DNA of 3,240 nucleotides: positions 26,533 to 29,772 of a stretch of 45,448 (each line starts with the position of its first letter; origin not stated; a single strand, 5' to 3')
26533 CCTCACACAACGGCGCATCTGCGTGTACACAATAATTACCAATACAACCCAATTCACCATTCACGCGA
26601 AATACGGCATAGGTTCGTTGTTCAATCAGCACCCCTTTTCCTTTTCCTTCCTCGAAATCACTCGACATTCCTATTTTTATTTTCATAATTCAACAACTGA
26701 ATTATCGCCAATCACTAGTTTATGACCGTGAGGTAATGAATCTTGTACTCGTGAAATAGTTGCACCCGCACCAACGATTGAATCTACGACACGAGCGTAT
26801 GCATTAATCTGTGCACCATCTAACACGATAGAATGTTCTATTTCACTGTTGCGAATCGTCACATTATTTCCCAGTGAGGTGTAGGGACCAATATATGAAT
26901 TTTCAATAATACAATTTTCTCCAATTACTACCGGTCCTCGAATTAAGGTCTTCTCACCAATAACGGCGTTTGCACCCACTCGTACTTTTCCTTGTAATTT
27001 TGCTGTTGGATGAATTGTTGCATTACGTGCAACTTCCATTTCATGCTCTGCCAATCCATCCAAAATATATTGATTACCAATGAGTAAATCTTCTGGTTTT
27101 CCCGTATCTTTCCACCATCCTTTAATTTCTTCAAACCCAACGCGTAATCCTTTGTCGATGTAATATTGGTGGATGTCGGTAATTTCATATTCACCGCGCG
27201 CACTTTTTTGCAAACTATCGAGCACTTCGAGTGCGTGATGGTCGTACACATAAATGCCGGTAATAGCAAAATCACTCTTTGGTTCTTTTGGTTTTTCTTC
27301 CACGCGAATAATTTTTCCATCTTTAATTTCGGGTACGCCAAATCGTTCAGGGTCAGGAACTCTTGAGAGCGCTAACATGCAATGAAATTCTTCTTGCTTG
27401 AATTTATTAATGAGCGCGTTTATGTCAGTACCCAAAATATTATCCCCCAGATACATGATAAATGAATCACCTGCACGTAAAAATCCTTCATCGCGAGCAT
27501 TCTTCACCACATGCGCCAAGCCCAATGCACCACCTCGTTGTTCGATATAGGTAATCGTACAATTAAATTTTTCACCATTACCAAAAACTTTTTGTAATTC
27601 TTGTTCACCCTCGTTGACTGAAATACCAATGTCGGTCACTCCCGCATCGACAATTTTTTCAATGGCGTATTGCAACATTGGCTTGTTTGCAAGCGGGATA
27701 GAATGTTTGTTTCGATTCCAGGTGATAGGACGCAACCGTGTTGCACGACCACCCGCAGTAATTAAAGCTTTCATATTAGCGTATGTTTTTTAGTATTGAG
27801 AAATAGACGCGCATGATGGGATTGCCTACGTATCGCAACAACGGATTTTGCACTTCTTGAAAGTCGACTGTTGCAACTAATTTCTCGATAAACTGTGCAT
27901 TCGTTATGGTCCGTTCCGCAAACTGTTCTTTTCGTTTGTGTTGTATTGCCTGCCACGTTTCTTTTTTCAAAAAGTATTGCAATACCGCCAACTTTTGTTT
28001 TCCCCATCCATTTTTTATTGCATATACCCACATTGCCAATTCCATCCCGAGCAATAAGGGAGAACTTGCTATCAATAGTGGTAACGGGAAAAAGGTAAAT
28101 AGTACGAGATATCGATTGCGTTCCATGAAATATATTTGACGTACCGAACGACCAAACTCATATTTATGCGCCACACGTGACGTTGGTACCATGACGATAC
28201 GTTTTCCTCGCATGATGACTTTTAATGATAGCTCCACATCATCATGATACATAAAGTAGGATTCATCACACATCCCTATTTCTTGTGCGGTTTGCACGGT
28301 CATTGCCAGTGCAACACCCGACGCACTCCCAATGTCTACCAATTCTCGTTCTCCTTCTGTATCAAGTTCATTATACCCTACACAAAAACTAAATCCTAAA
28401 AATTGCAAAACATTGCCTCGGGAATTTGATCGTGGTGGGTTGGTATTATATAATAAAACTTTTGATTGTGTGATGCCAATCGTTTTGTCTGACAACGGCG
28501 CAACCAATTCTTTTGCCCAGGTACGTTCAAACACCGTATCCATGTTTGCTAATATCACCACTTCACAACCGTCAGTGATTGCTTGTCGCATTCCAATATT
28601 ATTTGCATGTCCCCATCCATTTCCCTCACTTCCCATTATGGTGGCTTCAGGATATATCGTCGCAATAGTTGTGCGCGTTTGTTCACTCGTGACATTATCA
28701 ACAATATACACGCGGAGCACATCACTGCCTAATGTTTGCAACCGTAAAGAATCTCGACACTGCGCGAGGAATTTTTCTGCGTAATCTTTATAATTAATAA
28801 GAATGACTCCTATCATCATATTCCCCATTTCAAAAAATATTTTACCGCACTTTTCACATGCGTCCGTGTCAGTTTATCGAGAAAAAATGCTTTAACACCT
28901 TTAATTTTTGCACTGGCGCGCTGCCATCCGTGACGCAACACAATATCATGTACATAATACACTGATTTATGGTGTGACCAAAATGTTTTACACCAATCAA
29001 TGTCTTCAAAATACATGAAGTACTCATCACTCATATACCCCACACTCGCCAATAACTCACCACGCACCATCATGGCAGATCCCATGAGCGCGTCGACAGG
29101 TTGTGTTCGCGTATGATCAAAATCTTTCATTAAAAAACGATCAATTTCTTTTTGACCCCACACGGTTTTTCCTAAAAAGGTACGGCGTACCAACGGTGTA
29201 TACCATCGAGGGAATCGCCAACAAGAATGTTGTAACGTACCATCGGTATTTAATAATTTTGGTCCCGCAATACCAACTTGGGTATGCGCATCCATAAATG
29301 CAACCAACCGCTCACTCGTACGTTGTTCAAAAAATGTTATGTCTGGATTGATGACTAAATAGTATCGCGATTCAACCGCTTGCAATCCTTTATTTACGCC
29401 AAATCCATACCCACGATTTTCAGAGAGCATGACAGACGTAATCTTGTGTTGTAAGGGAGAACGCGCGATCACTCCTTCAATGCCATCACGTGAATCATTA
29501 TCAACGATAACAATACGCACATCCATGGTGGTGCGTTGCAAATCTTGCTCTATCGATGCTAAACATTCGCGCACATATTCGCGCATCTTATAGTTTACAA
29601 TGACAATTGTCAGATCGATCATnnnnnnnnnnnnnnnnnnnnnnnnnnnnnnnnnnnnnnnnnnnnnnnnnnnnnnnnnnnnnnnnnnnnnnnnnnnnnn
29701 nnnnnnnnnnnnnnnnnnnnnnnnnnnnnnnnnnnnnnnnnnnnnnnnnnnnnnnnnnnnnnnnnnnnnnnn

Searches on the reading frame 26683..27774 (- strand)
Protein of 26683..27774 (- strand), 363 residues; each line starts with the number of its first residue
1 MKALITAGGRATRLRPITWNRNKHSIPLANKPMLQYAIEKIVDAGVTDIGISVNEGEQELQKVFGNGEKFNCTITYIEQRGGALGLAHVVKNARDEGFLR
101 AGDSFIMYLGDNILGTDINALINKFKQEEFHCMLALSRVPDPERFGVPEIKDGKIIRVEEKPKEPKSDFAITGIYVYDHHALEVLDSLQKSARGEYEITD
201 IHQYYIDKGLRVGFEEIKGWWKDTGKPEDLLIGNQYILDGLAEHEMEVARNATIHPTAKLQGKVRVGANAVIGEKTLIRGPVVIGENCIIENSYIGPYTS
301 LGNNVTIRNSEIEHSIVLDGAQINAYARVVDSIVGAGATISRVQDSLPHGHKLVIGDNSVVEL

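Call 91: search_protein_families(library=pfam, proteins=[window:26683-27774:-], max_evalue=0.00001)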
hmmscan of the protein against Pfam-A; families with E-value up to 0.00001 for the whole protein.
window:26683-27774:- (363 aa): 4 families
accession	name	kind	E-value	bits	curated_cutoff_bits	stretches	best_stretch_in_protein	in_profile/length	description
PF00483.29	NTP_transferase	-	6e-46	157.4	21.2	1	2-238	1-243/245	Nucleotidyl transferase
PF00132.30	Hexapep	-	2.3e-12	46.5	27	0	282-309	2-30/36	Bacterial transferase hexapeptide (six repeats)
PF25084.1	LbH_EIF2B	-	1.8e-10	41.2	54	1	262-342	8-83/105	EIF2B subunit epsilon LbH domain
PF12804.13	NTP_transf_3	-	5.8e-08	33.5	27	1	3-126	1-112/160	MobA-like NTP transferase domain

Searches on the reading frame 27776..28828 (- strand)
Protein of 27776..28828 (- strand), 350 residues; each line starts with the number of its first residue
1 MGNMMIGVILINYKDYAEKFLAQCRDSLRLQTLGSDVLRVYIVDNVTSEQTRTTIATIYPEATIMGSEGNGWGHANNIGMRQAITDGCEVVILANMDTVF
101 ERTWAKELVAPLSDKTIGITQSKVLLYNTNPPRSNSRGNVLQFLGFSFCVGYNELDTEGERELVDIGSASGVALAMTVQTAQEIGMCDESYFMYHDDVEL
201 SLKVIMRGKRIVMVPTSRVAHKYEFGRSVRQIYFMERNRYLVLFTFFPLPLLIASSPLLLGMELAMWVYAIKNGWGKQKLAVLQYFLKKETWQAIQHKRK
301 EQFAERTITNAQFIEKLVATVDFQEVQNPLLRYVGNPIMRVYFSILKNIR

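Call 91: search_protein_families(library=pfam, proteins=[window:27776-28828:-], max_evalue=0.00001)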
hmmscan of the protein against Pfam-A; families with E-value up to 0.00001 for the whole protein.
window:27776-28828:- (350 aa): 2 families
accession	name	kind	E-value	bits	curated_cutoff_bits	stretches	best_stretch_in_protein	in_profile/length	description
PF00535.33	Glycos_transf_2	-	1.1e-08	35.6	23.3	1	8-136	2-127/168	Glycosyl transferase family 2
PF13641.12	Glyco_tranf_2_3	-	4.4e-06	27.3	27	1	40-229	34-217/230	Glycosyltransferase like family 2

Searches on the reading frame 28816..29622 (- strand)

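Call 91: search_protein_families(library=pfam, proteins=[window:28816-29622:-], max_evalue=0.00001)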
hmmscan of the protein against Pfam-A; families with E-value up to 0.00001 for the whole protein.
window:28816-29622:- (268 aa): 3 families
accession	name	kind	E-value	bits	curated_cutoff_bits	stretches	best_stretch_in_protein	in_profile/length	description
PF00535.33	Glycos_transf_2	-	4.1e-15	56.5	23.3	1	5-130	1-124/168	Glycosyl transferase family 2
PF13641.12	Glyco_tranf_2_3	-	9.5e-08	32.8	27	1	4-232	3-212/230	Glycosyltransferase like family 2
PF13712.12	Glyco_tranf_2_5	-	3.8e-07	30.5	27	1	55-222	24-178/210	Glycosyltransferase like family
